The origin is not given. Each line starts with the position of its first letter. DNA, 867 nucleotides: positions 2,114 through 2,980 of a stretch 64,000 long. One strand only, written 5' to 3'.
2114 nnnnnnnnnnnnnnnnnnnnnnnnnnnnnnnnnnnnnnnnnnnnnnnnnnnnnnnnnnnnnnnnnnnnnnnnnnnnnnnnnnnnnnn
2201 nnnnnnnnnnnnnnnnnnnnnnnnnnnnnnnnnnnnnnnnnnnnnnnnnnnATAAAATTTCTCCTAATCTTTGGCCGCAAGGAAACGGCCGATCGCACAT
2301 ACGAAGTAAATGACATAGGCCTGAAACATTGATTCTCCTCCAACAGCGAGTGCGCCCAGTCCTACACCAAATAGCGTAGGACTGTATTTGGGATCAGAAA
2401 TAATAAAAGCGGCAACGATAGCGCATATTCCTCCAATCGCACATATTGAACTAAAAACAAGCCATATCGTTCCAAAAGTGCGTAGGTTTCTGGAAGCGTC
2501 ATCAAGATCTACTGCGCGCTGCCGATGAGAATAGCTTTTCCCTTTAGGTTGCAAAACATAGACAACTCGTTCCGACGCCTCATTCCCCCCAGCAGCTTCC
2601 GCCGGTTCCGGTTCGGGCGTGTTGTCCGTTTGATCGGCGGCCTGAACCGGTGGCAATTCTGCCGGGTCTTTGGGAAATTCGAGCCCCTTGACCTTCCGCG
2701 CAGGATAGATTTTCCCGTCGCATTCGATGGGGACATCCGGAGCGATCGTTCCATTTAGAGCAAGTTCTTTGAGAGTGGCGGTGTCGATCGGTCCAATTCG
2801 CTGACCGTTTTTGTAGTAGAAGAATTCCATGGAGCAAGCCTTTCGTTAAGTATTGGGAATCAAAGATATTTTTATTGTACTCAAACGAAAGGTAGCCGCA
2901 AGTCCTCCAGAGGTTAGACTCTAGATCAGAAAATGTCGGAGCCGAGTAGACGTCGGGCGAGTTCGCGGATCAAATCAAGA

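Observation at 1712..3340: Repressor-linked two-gene cassette (GYF-domain membrane protein plus helical protein with an Rx4H motif) sitting where lambda carries rexAB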

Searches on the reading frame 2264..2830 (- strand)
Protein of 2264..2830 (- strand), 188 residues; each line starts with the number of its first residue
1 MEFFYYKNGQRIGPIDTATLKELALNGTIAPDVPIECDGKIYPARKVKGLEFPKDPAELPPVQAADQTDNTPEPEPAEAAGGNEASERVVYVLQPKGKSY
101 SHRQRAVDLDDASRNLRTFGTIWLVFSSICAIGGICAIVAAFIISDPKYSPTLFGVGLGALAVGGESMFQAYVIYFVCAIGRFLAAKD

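Call 4: search_protein_families(library=pfam, proteins=[window:2264-2830:-], max_evalue=1)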
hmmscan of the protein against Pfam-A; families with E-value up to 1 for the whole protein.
window:2264-2830:- (188 aa): 1 family
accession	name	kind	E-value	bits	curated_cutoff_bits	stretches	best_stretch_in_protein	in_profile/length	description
PF14237.11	GYF_2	-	3e-06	27.3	25.8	1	4-35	2-33/50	GYF domain 2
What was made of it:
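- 2264..2830 (-): GYF-TM protein of 188 aa. It has an N-terminal cytoplasmic GYF_2 domain (about residues 1-52), a disordered Pro/Glu-rich linker (57-97), a basic juxtamembrane segment, and a two-helix hydrophobic hairpin (about 100-187). It is the conserved core of the lysogeny operon in this phage lineage. Pfam GYF_2 27.3 bits (call 4).
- On Pfam GYF_2 (188-aa protein): 27.3 bits against a cut-off of 25.8 (call 4).
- Checked: GYF_2 scores above Pfam's gathering score (27.3 against 25.8 bits, call 4).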

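Call 5: search_protein_families(library=padloc, proteins=[window:2264-2830:-], max_evalue=1)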
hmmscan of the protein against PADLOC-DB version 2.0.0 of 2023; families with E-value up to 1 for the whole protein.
window:2264-2830:- (188 aa): 0 families

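Call 6: search_protein_families(library=phrogs, proteins=[window:2264-2830:-], max_evalue=1)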
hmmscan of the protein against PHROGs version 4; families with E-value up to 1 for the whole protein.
window:2264-2830:- (188 aa): 1 family
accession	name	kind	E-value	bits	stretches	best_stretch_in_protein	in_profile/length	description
phrog_3075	-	unknown function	0.15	13.9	1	118-180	16-77/98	-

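Call 13: find_homologous_proteins(query=window:2264-2830:-, max_evalue=0.01)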
Query window:2264-2830:- (188 aa): 6 proteins with E <= 0.01 among 364 candidates.
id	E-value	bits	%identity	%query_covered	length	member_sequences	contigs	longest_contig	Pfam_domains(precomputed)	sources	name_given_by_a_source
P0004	9.0e-122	422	100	100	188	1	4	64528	PF14237.12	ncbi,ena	-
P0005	3.3e-37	146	43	100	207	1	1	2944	PF14237.12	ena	-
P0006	2.0e-36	144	42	100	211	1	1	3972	PF14237.12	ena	-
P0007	1.3e-31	128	37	100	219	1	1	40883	-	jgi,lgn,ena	-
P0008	5.7e-27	113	39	100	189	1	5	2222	PF14237.12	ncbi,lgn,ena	-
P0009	2.5e-24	104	36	100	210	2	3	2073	-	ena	-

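Call 15: find_encoding_contigs(protein=P0007, flank=8000)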
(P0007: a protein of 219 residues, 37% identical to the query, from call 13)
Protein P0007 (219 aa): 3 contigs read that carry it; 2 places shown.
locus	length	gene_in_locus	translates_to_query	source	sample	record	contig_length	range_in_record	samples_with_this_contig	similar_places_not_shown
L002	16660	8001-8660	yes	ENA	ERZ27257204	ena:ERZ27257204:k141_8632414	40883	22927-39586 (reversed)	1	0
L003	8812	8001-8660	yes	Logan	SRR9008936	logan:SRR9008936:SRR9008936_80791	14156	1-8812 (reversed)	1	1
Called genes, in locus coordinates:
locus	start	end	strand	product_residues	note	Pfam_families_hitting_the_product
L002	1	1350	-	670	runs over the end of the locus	PF00270:DEAD, PF04851:ResIII, PF00271:Helicase_C, PF10571:UPF0547 (weak)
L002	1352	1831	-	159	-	PF05866:RusA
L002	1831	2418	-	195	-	-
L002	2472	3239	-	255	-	PF13479:AAA_24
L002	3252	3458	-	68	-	PF02599:CsrA (weak)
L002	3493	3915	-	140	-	-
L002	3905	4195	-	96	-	-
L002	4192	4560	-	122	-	-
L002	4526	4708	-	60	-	-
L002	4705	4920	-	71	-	-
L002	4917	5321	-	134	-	-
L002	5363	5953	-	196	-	PF00188:CAP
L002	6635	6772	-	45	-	-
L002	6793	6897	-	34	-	-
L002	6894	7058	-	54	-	-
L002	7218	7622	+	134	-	-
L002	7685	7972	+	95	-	-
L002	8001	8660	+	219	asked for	-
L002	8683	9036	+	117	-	-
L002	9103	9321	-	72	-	-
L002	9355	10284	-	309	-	PF01972:SDH_protease, PF25145:NfeD1b_N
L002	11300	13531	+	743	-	-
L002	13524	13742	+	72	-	-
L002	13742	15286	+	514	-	PF05136:Phage_portal_2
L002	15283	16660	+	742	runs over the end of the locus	PF25209:Phage_capsid_4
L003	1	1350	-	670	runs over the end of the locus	PF00270:DEAD, PF04851:ResIII, PF00271:Helicase_C, PF10571:UPF0547 (weak)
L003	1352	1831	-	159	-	PF05866:RusA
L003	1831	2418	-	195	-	-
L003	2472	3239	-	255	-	PF13479:AAA_24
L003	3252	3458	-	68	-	PF02599:CsrA (weak)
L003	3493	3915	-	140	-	-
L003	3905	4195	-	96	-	-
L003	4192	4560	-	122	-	-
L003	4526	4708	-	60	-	-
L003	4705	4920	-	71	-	-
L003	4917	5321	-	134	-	-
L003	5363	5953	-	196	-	PF00188:CAP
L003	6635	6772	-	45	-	-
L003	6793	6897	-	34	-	-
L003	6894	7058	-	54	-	-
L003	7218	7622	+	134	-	-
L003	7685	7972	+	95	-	-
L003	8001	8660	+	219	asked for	-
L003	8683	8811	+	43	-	?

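Call 17: find_encoding_contigs(protein=P0004, flank=10000)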
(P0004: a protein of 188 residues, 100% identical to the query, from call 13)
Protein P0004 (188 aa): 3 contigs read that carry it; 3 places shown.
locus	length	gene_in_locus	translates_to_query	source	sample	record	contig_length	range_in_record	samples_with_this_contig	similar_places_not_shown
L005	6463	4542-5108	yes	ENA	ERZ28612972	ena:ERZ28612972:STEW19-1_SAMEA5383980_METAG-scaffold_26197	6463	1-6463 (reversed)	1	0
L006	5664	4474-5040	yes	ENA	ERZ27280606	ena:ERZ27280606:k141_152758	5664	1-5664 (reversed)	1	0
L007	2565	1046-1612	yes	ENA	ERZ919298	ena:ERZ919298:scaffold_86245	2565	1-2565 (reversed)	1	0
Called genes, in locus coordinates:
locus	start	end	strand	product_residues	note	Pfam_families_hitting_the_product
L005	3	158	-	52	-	?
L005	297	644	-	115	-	-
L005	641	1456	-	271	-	PF00196:GerE (faint), PF04545:Sigma70_r4 (faint), PF08281:Sigma70_r4_2 (faint), PF13384:HTH_23 (faint), PF13518:HTH_28 (faint), PF13551:HTH_29 (faint), PF13936:HTH_38 (faint), PF13560:HTH_31 (faint), +3 more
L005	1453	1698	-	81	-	-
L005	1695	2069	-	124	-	-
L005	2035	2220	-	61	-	-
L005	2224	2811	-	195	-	PF00188:CAP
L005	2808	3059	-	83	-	-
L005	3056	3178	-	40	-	-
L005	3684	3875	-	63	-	-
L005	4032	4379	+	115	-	PF12844:HTH_19 (weak), PF01381:HTH_3, PF13560:HTH_31 (weak)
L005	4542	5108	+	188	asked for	PF14237:GYF_2 (weak)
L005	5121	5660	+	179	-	-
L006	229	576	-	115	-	-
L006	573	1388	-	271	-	PF00196:GerE (faint), PF04545:Sigma70_r4 (faint), PF08281:Sigma70_r4_2 (faint), PF13384:HTH_23 (faint), PF13518:HTH_28 (faint), PF13551:HTH_29 (faint), PF13936:HTH_38 (faint), PF13560:HTH_31 (faint), +3 more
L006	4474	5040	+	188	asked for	PF14237:GYF_2 (weak)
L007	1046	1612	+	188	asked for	PF14237:GYF_2 (weak)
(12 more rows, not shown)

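Call 18: find_encoding_contigs(protein=P0006, flank=8000)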
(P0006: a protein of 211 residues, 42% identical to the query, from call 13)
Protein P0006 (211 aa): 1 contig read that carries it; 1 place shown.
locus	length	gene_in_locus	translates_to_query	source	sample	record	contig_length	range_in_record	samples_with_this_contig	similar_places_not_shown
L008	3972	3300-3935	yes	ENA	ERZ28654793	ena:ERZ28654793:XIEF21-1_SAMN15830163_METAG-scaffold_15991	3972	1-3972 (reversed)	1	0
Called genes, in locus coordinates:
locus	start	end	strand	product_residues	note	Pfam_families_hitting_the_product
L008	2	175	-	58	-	?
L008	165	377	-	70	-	-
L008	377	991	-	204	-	-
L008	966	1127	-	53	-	-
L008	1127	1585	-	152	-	-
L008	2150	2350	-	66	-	-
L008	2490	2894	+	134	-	PF12844:HTH_19 (weak), PF01381:HTH_3 (weak)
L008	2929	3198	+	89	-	-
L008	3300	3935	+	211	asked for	PF14237:GYF_2 (weak)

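Call 19: find_encoding_contigs(protein=P0005, flank=8000)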
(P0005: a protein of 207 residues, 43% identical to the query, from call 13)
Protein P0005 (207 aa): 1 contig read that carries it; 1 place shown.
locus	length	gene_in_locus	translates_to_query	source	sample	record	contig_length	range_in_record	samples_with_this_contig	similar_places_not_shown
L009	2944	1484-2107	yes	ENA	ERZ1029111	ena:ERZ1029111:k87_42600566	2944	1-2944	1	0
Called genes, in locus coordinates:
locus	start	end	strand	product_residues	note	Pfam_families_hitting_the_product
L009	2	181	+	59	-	?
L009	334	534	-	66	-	-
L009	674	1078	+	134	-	PF12844:HTH_19 (weak), PF01381:HTH_3 (weak)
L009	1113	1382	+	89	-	-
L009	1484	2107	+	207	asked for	PF14237:GYF_2 (weak)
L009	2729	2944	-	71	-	?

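Call 36: predict_structure(alignment_id=A2)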
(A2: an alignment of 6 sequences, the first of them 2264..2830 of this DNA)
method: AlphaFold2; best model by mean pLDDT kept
length: 188 residues; sequences in the alignment: 6
mean_pLDDT: 72.2   pTM: 0.42
mean pLDDT of the five models: 72.2, 70.4, 69.2, 68.5, 65.8
residues with pLDDT >= 90: 52; 70-90: 77; 50-70: 17; < 50: 42
segments of 3 or more residues with pLDDT < 50: 57-97
pLDDT, mean of each block of 10 residues (from residue 1): 75 79 73 76 73 52 34 35 36 46 74 86 94 95 89 94 93 91 76
secondary structure, 60 per line:
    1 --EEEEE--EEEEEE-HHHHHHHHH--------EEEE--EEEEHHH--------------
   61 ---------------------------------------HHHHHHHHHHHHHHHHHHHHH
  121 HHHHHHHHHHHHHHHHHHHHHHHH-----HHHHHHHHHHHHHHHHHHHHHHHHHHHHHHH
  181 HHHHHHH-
elements in order: E3-7 E10-15 H17-25 E34-37 E40-43 H100-144 H150-187
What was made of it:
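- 2264..2830 (-): AF2 pLDDT 72 overall and above 90 in the hairpin (call 36).
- On Pfam GYF_2 (188-aa protein): The AF2 secondary structure has strands at 3-7 and 10-15, a helix at 17-25, and strands at 34-37 and 40-43 (call 36).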

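Call 42: find_related_loci(query=A2, collection=viral_contigs, flank=6000)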
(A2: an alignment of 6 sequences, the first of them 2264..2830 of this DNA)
Query A2 (188 aa) in viral_contigs; peptide patterns used: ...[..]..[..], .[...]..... (x = any residue, [..] = any of these).
209 stretches matched a pattern, but none encodes a relative of the query by tblastn (E <= 1e-3).

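Call 43: find_related_loci(query=A2, collection=genome_contigs, flank=10000)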
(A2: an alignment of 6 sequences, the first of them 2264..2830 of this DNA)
Query A2 (188 aa) in genome_contigs; peptide patterns used: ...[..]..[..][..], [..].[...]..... (x = any residue, [..] = any of these).
246 stretches matched a pattern; 2 encode a relative of the query (tblastn E <= 1e-3); 2 distinct loci.
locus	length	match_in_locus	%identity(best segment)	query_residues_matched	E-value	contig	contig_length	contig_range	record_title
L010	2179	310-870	39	1-188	1e-32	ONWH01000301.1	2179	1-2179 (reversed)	uncultured planctomycete isolate RUG695 genome assembly, contig: k87_40012487, whole genome shotgun sequence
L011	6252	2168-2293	43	23-69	2e-7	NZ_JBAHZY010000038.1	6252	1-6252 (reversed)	MAG: Psychrilyobacter sp. isolate bin.5 k141_146198, whole genome shotgun sequence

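Call 45: fold_search(model_id=the predicted structure, library=pdb)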
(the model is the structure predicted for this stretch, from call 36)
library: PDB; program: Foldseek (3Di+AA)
matches with E <= 10: 321; with E <= 0.001: 0
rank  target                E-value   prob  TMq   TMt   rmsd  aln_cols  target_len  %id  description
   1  7a0g_HHH              8.0e-02  1.00  0.37  0.23   3.1        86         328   12  Structure of the SmhB pore of the tripartite alpha-pore forming toxin, Smh, from Serratia marcescens. (released 2021-03-31)
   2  7rup_A                1.1e-01  1.00  0.23  0.63   1.6        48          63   19  Structure of the human GIGYF2-TNRC6A complex (released 2022-08-24)
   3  7a0g_AAA              1.1e-01  1.00  0.37  0.22   3.1        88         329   11  Structure of the SmhB pore of the tripartite alpha-pore forming toxin, Smh, from Serratia marcescens. (released 2021-03-31)
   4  7z3c_MODEL_1_A        1.4e-01  1.00  0.27  0.54   4.9        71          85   20  Solution structure of GltJ GYF domain from Myxococcus xanthus (released 2023-02-22)
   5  7a0g_EEE              1.5e-01  1.00  0.38  0.23   2.8        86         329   12  Structure of the SmhB pore of the tripartite alpha-pore forming toxin, Smh, from Serratia marcescens. (released 2021-03-31)
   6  6grj_E                1.6e-01  1.00  0.37  0.22   2.9        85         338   10  Structure of the AhlB pore of the tripartite alpha-pore forming toxin, AHL, from Aeromonas hydrophila. (released 2019-07-03)
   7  8z9y_E                2.0e-01  1.00  0.23  0.12   2.5        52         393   31  Cryo-EM Structure of the Arabidopsis thaliana TIC Complex (released 2024-11-27)
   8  7vcf_Q                2.1e-01  1.00  0.24  0.29   2.2        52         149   21  Cryo-EM structure of Chlamydomonas TOC-TIC supercomplex (released 2022-11-30)
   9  7a0g_DDD              2.2e-01  1.00  0.42  0.25   2.1        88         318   11  Structure of the SmhB pore of the tripartite alpha-pore forming toxin, Smh, from Serratia marcescens. (released 2021-03-31)
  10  7a0g_FFF              2.3e-01  1.00  0.41  0.25   2.2        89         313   11  Structure of the SmhB pore of the tripartite alpha-pore forming toxin, Smh, from Serratia marcescens. (released 2021-03-31)
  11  7a0g_BBB              2.8e-01  1.00  0.42  0.26   2.1        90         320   11  Structure of the SmhB pore of the tripartite alpha-pore forming toxin, Smh, from Serratia marcescens. (released 2021-03-31)
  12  6grj_B                2.9e-01  1.00  0.40  0.25   2.6        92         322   11  Structure of the AhlB pore of the tripartite alpha-pore forming toxin, AHL, from Aeromonas hydrophila. (released 2019-07-03)
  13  7p3r_B                2.9e-01  0.87  0.29  0.17   5.4        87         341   20  Helical structure of the toxin MakA from Vibrio cholera (released 2022-02-23)
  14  6grj_H                3.1e-01  1.00  0.37  0.22   3.0        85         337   12  Structure of the AhlB pore of the tripartite alpha-pore forming toxin, AHL, from Aeromonas hydrophila. (released 2019-07-03)
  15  6grj_A                3.3e-01  1.00  0.36  0.21   3.1        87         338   10  Structure of the AhlB pore of the tripartite alpha-pore forming toxin, AHL, from Aeromonas hydrophila. (released 2019-07-03)
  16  3fma_B                3.3e-01  0.99  0.22  0.46   2.6        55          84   16  Crystal structure of the GYF domain of Smy2 in complex with a proline-rich peptide from BBP/ScSF1 (released 2009-12-22)
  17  3fma_D                3.3e-01  0.99  0.21  0.45   2.6        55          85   16  Crystal structure of the GYF domain of Smy2 in complex with a proline-rich peptide from BBP/ScSF1 (released 2009-12-22)
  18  3fma_C                3.3e-01  0.99  0.21  0.45   2.6        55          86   16  Crystal structure of the GYF domain of Smy2 in complex with a proline-rich peptide from BBP/ScSF1 (released 2009-12-22)
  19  3fma_A                4.1e-01  0.99  0.21  0.47   2.6        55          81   16  Crystal structure of the GYF domain of Smy2 in complex with a proline-rich peptide from BBP/ScSF1 (released 2009-12-22)
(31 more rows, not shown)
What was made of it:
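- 2264..2830 (-): Foldseek hits to GYF domains 7rup, 7z3c and 3fma (call 45).
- On Pfam GYF_2 (188-aa protein): Foldseek hits include GIGYF2, GltJ and Smy2 GYF domains (call 45).
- Closest known: Pfam GYF_2. Same: The predicted fold superposes on solved GYF domains with TM-score 0.45-0.63 normalised to target length (call 45).
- Checked: An AF2 beta-beta-alpha-beta-beta domain at residues 3-43 matches solved GYF domains (calls 36, 45).
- The solved GltJ GYF domain of Myxococcus is among the fold hits (call 45).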

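Call 51: search_protein_families(library=pfam, proteins=[L002:8683-9036:+, L002:7685-7972:+], max_evalue=0.1)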
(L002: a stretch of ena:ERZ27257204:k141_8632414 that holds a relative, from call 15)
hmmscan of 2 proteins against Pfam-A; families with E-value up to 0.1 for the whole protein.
L002:8683-9036:+ (117 aa): 0 families

L002:7685-7972:+ (95 aa): 1 family
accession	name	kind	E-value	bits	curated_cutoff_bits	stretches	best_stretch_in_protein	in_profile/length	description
PF13273.12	DUF4064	-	0.013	16.2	32.1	1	15-84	6-74/102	Protein of unknown function (DUF4064)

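Call 55: search_protein_families(library=padloc, proteins=[L002:8683-9036:+, L002:7685-7972:+], max_evalue=0.1)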
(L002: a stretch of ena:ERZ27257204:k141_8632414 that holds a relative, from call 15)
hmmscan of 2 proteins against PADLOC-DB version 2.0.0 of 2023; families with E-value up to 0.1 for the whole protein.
L002:8683-9036:+ (117 aa): 0 families

L002:7685-7972:+ (95 aa): 0 families

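Call 57: find_related_loci(query=A2, collection=metagenome_contigs, flank=6000)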
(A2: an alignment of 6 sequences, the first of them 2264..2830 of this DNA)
Query A2 (188 aa) in metagenome_contigs; peptide patterns used: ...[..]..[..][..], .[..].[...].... (x = any residue, [..] = any of these).
257 stretches matched a pattern; 2 encode a relative of the query (tblastn E <= 1e-3); 2 distinct loci.
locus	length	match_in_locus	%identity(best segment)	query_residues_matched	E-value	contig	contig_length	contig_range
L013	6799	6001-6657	37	1-188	5e-42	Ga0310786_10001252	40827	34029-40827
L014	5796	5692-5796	77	1-35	3e-15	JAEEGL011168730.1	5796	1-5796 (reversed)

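Call 60: find_homologous_proteins(query=A2, max_evalue=0.001)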
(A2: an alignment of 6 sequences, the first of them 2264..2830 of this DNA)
Query A2 (6 sequences) (188 aa, profile of the alignment): 7 proteins with E <= 0.001 among 8000 candidates.
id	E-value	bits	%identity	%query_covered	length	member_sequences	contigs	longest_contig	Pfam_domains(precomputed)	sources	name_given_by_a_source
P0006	3.6e-113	394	42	100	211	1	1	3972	PF14237.12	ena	-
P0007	2.0e-104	366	37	100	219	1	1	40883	-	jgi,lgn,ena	-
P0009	2.9e-103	362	36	100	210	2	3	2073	-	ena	-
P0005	5.2e-102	358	43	100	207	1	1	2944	PF14237.12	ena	-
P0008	2.6e-75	271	39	100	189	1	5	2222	PF14237.12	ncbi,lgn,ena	-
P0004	1.1e-71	259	100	100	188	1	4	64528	PF14237.12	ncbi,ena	-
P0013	9.5e-56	207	39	100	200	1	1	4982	-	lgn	-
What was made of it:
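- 2264..2830 (-): Homologues P0005-P0009 and P0013 (calls 13, 60).
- Closest known: Pfam GYF_2. Different: The family is tiny, with 7 clusters at 90% identity (calls 13, 60).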

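Call 61: find_encoding_contigs(protein=P0013, flank=6000)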
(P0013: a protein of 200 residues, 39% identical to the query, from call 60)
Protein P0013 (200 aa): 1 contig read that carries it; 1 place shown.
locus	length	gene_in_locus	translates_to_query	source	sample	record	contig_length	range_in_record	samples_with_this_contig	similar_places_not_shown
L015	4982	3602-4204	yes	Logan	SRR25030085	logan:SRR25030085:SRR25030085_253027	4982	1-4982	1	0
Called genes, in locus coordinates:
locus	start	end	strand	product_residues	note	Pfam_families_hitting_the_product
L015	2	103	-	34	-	?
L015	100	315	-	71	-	-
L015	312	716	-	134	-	-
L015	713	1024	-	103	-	-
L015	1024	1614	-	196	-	PF00188:CAP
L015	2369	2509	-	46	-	-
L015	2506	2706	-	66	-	-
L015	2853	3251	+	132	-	PF01381:HTH_3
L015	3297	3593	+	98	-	-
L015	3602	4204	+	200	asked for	-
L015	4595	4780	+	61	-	-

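Call 62: find_encoding_contigs(protein=P0009, flank=6000)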
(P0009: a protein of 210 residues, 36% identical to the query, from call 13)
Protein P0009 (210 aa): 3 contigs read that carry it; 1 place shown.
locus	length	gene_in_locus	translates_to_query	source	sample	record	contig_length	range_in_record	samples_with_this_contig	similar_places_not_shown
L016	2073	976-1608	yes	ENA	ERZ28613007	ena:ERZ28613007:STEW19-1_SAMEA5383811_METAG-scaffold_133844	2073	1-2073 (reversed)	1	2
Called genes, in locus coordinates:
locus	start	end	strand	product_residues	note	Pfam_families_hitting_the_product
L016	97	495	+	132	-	-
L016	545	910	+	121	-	PF10711:DUF2513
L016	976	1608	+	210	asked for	-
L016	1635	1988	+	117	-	-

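Call 73: fold_search(model_id=the predicted structure, library=viral)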
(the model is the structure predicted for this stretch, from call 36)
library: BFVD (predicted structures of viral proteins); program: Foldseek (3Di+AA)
matches with E <= 10: 701; with E <= 0.001: 0
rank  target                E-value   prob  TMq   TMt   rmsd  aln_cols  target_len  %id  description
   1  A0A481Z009            1.4e-02  0.99  0.29  0.23  16.2       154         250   12  Uncharacterized protein [Mimivirus LCMiAC01]
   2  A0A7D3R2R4            1.9e-02  0.98  0.28  0.22  21.9       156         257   15  SMODS and SLOG-associating 2TM effector domain-containing protein [Fadolivirus FV1/VV64]
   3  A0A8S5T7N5            3.0e-02  0.85  0.23  0.19  19.8       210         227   12  GYF domain 2 [Myoviridae sp. cta6i12]
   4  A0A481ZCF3            4.4e-02  0.97  0.34  0.27  26.8       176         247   12  Uncharacterized protein [Pithovirus LCPAC304]
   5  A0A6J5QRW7            4.7e-02  0.63  0.18  0.15  24.1       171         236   10  Internal virion protein [uncultured Caudovirales phage]
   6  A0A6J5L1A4            5.3e-02  0.99  0.39  0.20  18.6       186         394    8  Uncharacterized protein [uncultured Caudovirales phage]
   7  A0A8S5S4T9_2          5.3e-02  0.95  0.29  0.09  26.1       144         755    8  Minor tail protein [Siphoviridae sp. ctiV651]
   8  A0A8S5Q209            5.9e-02  0.77  0.29  0.22  17.8       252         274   12  Uncharacterized protein [Siphoviridae sp. ctLqe90]
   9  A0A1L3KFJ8            5.9e-02  0.33  0.19  0.14  23.7       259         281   11  (no name in the UniProt tables at hand)
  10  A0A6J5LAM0            7.8e-02  0.84  0.35  0.11  26.1       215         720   12  Uncharacterized protein [uncultured Caudovirales phage]
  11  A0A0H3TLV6            8.3e-02  1.00  0.42  0.63   6.4       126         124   13  (no name in the UniProt tables at hand)
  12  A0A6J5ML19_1          8.8e-02  0.98  0.35  0.05  31.3       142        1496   12  Helicase, C-terminal [uncultured Caudovirales phage]
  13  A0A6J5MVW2            9.8e-02  1.00  0.41  0.30  31.6       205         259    9  Internal virion protein [uncultured Caudovirales phage]
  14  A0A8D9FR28            1.1e-01  0.95  0.29  0.40   5.2        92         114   13  Uncharacterized protein [uncultured marine phage]
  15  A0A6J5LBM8            1.1e-01  0.82  0.26  0.25  25.3       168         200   12  Uncharacterized protein [uncultured Caudovirales phage]
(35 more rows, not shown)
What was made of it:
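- Foldseek gave weak resemblances of the hairpin to alpha-pore-forming toxin heads and to S-2TMbeta effectors (calls 45, 73; E>=0.019).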

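Call 85: search_dna_similar(query=window:2264-2830:-, collection=phages, mode=protein, max_evalue=0.01)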
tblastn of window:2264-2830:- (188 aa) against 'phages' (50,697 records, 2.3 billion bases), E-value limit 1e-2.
No match.

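Call 86: search_protein_families(library=ncbifam, proteins=[window:2264-2830:-, L002:8683-9036:+, L016:545-910:+], max_evalue=0.1)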
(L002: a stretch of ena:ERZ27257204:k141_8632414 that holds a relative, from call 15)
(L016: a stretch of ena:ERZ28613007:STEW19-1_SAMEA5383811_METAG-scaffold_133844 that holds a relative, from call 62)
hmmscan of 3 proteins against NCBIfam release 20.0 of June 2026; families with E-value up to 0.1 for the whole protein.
window:2264-2830:- (188 aa): 0 families

L002:8683-9036:+ (117 aa): 0 families

L016:545-910:+ (121 aa): 0 families

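Call 91: search_protein_families(library=phrogs, proteins=[L002:8683-9036:+, L002:7685-7972:+, L016:545-910:+, L002:11300-13531:+], max_evalue=0.01)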
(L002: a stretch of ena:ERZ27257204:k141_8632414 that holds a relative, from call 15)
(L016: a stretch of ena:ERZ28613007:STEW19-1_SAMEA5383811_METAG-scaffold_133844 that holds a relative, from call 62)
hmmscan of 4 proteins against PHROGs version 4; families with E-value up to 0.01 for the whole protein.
L002:8683-9036:+ (117 aa): 0 families

L002:7685-7972:+ (95 aa): 0 families

L016:545-910:+ (121 aa): 1 family
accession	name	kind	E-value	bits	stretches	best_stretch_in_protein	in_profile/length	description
phrog_585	-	unknown function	3e-17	64.1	1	1-118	1-124/128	-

L002:11300-13531:+ (743 aa): 2 families
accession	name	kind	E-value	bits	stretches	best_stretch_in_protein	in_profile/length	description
phrog_38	-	head and packaging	4.7e-14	53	1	21-310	266-477/760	terminase large subunit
phrog_15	-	head and packaging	0.00011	21.7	0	636-734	842-941/1330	terminase large subunit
